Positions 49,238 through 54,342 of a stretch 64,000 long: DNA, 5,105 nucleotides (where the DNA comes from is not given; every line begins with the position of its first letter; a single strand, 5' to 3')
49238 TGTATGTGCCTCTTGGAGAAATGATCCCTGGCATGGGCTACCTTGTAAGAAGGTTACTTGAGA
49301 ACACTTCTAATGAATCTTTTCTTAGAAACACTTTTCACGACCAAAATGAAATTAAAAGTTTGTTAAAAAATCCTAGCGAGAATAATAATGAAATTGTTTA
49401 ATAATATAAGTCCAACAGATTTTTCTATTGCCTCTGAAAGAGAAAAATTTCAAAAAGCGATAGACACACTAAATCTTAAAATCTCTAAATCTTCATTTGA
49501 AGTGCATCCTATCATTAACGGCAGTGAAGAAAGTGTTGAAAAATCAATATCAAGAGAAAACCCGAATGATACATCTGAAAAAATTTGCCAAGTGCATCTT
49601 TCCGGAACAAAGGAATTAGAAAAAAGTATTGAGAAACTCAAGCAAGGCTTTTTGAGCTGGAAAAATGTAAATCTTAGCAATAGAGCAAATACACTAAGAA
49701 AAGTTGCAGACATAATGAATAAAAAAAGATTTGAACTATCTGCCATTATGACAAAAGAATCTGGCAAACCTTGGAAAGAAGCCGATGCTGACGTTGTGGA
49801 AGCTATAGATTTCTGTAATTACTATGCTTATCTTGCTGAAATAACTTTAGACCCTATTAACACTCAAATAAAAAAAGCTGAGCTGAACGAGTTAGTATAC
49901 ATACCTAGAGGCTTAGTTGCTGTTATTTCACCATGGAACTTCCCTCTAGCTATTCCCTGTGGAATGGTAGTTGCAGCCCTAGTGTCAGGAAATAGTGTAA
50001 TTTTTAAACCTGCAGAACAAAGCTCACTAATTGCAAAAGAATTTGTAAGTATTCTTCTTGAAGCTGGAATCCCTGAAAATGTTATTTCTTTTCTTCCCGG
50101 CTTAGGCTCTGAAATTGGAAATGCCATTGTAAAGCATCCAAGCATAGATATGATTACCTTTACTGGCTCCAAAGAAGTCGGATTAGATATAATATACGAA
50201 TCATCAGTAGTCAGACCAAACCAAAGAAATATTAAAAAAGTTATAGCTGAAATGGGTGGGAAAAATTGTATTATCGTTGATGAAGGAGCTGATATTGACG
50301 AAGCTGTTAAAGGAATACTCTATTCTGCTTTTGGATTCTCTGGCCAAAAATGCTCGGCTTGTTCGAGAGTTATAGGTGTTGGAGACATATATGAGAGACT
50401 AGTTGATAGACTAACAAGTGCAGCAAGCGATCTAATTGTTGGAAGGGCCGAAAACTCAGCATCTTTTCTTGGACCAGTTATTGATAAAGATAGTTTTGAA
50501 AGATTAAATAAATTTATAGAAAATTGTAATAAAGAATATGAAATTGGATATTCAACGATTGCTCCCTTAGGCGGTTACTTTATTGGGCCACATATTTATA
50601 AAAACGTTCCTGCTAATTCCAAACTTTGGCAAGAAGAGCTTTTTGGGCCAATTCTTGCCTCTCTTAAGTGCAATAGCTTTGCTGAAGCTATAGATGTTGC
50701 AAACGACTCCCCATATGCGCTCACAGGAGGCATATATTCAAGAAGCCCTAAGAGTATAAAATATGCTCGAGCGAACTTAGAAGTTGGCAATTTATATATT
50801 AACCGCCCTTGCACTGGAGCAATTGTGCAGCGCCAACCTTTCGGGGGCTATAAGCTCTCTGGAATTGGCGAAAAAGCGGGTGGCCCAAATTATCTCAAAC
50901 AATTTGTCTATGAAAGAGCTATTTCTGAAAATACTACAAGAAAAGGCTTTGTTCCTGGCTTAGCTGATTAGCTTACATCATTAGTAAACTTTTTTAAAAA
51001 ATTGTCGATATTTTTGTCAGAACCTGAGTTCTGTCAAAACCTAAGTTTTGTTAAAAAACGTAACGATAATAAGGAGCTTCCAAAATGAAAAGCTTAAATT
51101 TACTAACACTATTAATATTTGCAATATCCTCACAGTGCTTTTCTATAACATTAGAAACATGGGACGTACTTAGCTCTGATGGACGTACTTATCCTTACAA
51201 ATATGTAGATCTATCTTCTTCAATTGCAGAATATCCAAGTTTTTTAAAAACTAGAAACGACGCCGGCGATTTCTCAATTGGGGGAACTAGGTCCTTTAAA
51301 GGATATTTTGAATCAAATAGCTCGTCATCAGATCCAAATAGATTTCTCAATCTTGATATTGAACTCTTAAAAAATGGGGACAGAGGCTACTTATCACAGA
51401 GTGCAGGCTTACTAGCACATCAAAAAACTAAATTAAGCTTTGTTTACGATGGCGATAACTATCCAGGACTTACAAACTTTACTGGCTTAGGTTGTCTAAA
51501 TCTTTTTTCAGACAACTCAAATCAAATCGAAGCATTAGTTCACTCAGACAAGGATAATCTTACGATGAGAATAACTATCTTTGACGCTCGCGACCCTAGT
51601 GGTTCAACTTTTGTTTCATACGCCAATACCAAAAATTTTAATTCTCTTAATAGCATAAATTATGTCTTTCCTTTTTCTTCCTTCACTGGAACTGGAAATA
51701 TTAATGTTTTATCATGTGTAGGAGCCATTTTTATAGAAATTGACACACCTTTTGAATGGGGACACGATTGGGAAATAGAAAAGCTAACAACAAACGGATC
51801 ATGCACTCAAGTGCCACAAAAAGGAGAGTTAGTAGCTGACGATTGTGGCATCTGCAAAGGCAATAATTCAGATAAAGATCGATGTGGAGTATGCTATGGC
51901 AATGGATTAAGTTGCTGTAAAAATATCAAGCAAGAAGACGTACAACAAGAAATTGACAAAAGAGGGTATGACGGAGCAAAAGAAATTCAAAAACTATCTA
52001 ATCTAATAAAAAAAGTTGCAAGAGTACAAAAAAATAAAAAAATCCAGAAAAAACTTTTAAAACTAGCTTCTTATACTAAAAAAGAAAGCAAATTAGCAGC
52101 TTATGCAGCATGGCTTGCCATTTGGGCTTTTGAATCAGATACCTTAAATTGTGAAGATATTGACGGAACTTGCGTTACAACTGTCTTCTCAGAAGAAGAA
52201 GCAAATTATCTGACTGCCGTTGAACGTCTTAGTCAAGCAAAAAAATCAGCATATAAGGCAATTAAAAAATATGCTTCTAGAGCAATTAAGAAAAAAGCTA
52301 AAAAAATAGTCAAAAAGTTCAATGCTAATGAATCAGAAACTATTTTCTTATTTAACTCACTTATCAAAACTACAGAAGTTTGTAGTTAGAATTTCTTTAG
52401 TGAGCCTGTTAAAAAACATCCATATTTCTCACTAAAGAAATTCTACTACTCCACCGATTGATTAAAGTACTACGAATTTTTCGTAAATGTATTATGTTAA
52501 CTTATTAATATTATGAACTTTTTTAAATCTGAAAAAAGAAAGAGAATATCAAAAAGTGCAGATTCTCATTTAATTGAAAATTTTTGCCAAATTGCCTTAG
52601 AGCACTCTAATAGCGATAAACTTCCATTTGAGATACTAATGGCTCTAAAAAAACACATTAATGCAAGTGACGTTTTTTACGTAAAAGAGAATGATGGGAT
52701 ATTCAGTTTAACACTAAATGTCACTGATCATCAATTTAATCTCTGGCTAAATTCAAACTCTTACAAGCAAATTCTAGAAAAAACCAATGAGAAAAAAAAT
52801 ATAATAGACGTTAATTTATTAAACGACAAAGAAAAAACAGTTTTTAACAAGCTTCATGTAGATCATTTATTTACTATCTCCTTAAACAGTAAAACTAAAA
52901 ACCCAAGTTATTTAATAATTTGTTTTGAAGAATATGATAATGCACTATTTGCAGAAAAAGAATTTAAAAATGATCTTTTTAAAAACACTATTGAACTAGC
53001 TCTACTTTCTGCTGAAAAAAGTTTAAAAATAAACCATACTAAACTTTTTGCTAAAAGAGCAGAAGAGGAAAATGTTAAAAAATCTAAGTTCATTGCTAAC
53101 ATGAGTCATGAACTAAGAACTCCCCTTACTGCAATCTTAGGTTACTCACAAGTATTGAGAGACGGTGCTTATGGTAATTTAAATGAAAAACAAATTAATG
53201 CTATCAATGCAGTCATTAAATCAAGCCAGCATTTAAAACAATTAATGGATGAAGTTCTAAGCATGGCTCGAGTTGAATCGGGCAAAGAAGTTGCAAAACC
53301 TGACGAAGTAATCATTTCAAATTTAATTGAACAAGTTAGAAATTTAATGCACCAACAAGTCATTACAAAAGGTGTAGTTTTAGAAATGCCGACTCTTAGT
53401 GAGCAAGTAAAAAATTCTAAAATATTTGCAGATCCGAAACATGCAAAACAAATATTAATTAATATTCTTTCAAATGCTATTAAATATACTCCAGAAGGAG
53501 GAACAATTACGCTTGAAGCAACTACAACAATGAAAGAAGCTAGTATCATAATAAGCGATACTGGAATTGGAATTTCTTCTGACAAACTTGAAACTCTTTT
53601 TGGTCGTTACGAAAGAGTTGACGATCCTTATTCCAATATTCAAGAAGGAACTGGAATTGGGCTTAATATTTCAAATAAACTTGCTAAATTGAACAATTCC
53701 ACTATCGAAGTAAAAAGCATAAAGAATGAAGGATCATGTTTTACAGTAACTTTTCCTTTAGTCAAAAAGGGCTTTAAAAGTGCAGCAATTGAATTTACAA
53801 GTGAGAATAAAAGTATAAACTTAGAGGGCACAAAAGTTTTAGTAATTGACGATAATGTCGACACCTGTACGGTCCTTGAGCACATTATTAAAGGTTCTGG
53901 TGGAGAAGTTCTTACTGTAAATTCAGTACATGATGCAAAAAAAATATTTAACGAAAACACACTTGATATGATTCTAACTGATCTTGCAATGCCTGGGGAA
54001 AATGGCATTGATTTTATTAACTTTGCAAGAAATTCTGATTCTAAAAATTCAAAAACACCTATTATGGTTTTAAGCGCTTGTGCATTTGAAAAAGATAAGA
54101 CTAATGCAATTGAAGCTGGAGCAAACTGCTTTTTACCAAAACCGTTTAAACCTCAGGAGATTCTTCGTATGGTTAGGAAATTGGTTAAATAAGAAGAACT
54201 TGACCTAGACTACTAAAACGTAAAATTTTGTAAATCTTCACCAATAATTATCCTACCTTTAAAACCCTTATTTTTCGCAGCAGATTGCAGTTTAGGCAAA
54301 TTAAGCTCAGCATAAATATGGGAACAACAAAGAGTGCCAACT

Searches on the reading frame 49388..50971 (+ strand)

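Call 32: search_protein_families(library=pfam, proteins=[window:49388-50971:+], max_evalue=0.0001)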
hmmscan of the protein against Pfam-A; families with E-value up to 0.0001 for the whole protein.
window:49388-50971:+ (527 aa): 1 family
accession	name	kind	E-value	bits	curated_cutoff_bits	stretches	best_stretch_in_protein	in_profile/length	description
PF00171.27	Aldedh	-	7.4e-134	447.2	23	1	51-509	6-458/461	Aldehyde dehydrogenase family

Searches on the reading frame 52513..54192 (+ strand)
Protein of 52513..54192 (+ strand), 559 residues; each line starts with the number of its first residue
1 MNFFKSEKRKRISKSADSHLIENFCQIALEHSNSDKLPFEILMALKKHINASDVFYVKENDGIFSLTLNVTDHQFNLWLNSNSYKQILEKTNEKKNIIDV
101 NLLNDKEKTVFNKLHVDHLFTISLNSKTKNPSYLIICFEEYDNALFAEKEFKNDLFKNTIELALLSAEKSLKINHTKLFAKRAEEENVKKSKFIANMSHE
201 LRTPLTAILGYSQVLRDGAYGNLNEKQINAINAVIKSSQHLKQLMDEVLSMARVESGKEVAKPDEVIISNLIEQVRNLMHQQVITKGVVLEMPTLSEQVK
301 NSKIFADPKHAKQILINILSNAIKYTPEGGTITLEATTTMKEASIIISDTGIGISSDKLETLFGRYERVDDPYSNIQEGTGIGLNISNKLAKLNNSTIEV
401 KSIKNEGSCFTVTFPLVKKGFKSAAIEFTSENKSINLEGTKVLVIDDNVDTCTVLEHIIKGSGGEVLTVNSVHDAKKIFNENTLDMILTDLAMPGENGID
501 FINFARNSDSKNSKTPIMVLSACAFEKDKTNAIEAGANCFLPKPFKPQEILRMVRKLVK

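Call 32: search_protein_families(library=pfam, proteins=[window:52513-54192:+], max_evalue=0.0001)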
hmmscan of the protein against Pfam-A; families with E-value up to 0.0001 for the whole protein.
window:52513-54192:+ (559 aa): 3 families
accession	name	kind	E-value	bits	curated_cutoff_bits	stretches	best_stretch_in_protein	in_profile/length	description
PF02518.31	HATPase_c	-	7.4e-25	88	26.4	1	307-416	2-109/111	Histidine kinase-, DNA gyrase B-, and HSP90-like ATPase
PF00072.30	Response_reg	-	9.4e-22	77.7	30.2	1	442-554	1-110/111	Response regulator receiver domain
PF00512.31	HisKA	-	2.4e-19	69.6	26.9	1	190-257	2-66/66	His Kinase A (phospho-acceptor) domain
